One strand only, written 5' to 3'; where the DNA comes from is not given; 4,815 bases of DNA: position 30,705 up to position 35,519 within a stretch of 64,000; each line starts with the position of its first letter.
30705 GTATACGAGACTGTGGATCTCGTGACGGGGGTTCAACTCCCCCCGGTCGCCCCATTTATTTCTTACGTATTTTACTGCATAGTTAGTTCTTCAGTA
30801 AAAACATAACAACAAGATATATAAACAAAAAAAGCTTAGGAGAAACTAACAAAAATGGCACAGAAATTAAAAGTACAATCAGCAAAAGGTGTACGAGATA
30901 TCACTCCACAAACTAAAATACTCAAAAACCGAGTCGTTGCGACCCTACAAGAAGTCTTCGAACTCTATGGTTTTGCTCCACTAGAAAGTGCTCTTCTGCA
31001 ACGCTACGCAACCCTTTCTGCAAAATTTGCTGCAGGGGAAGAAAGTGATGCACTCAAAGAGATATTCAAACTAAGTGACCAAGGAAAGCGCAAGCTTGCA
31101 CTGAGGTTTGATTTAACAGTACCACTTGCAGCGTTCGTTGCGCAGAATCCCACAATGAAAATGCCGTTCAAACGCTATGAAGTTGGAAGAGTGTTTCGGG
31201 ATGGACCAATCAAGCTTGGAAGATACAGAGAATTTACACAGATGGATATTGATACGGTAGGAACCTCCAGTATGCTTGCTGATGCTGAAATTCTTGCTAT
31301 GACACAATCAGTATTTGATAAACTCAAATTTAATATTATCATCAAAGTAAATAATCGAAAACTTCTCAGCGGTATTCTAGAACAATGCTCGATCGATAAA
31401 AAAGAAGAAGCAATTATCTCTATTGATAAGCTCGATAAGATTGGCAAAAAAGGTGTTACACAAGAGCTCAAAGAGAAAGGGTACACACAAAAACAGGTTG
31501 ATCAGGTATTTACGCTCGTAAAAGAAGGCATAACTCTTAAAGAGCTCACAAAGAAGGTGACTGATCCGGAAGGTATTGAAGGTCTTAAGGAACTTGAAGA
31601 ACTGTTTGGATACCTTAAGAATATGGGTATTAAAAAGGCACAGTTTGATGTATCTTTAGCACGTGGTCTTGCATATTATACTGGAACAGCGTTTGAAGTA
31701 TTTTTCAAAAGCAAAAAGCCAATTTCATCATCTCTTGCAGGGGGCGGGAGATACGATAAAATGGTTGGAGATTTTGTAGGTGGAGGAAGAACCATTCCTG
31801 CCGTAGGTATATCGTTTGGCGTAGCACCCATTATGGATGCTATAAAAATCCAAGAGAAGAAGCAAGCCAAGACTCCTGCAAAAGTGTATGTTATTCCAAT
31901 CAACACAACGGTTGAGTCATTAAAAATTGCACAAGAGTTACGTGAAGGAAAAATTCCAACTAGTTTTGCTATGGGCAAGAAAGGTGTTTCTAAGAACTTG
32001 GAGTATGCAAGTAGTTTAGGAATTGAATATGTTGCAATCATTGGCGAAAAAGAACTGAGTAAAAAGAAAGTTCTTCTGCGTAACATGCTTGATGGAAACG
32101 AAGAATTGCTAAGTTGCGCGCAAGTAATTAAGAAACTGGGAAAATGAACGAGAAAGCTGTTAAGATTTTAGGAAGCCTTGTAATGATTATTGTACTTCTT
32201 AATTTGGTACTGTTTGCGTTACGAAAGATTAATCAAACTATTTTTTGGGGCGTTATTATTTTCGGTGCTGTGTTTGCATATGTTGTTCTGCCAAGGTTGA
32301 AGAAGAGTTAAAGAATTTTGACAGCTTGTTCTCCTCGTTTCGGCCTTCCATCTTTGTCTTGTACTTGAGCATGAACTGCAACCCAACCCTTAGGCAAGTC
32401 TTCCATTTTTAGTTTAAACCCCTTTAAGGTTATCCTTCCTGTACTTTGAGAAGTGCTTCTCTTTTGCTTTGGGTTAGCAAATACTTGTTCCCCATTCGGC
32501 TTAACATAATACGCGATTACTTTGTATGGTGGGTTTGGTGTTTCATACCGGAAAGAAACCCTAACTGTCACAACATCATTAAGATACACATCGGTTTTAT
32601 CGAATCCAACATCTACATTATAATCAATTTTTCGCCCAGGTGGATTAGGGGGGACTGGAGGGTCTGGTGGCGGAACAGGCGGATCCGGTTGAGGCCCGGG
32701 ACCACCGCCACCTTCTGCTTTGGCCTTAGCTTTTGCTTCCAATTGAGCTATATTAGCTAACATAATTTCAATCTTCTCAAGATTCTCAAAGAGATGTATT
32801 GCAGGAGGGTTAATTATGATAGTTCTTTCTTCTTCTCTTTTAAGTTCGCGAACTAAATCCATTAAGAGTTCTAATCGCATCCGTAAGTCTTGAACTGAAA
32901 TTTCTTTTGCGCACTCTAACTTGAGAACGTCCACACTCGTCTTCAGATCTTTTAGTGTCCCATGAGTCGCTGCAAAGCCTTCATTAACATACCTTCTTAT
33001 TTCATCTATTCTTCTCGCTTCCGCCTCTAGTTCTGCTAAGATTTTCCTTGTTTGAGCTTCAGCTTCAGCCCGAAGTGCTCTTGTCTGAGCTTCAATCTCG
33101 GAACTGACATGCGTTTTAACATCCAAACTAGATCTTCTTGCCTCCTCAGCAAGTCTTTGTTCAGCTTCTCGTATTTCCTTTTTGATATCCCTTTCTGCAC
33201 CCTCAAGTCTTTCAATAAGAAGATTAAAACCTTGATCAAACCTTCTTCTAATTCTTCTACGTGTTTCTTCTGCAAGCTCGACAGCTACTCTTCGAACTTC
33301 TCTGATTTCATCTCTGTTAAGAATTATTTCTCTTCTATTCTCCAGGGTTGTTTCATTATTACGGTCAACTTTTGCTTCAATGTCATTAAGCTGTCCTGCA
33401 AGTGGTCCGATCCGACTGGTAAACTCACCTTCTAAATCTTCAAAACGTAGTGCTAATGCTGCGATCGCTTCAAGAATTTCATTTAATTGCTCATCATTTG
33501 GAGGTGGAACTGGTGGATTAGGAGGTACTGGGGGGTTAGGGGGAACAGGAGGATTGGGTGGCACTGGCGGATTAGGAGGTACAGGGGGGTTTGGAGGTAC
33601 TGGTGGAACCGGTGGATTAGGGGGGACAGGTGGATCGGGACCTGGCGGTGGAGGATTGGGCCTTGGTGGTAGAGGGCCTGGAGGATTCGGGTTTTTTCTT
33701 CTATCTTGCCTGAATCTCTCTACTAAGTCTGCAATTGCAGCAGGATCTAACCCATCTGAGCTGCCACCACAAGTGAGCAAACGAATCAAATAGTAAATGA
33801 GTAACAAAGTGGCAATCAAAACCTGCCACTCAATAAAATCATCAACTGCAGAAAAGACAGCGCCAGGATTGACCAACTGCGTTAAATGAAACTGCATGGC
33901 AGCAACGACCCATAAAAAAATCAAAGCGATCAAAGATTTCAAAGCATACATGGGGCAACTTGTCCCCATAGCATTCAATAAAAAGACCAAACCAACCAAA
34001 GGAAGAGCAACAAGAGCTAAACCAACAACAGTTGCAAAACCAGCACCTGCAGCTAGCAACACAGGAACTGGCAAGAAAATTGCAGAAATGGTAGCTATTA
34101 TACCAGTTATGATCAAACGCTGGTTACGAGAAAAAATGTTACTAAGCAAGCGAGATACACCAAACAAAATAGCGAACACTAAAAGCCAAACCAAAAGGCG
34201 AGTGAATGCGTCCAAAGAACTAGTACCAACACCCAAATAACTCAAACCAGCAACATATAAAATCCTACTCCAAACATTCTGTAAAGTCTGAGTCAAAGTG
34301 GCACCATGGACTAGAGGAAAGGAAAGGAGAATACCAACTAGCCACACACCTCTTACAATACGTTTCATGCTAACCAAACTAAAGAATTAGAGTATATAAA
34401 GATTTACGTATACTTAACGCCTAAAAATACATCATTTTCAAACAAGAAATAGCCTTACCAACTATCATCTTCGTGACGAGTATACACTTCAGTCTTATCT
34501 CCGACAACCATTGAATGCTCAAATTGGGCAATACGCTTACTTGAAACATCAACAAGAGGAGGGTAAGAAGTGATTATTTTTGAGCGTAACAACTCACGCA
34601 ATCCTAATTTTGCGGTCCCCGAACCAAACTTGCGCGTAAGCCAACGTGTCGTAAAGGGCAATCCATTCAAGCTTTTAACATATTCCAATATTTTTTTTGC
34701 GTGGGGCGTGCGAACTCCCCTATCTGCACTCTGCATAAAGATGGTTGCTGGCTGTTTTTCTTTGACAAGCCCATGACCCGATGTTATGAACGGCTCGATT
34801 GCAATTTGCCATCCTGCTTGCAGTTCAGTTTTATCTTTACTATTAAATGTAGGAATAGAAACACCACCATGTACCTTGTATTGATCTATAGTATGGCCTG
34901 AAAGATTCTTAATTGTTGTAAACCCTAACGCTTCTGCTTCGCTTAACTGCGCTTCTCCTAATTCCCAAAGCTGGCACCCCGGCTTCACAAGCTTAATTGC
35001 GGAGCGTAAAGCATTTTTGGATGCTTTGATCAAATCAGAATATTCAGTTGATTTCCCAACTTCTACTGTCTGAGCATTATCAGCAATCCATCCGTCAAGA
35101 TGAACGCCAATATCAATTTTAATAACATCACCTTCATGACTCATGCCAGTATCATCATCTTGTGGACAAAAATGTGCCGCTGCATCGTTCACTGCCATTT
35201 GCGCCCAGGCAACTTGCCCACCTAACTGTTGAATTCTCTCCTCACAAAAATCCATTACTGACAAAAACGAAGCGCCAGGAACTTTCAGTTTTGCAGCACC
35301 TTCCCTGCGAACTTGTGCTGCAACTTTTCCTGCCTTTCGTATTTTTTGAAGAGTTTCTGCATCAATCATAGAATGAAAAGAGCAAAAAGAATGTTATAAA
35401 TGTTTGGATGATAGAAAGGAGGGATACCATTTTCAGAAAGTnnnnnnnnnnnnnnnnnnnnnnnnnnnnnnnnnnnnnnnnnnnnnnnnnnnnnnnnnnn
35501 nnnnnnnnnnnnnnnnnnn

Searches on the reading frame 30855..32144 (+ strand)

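Call 42: search_protein_families(library=pfam, proteins=[window:30855-32144:+], max_evalue=0.00001)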
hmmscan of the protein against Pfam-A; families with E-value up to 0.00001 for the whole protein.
window:30855-32144:+ (430 aa): 2 families
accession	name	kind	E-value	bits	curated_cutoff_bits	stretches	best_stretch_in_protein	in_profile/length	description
PF13393.11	tRNA-synt_His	-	4.2e-41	141.6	25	1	12-324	1-306/308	Histidyl-tRNA synthetase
PF03129.25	HGTP_anticodon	-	3e-12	46.9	21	1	343-428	1-91/94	Anticodon binding domain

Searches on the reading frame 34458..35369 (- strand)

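Call 42: search_protein_families(library=pfam, proteins=[window:34458-35369:-], max_evalue=0.00001)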
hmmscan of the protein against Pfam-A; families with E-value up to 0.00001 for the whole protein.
window:34458-35369:- (304 aa): 1 family
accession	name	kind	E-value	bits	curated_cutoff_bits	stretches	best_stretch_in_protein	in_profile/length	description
PF00557.29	Peptidase_M24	-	3.4e-27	96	23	1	9-196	2-190/208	Metallopeptidase family M24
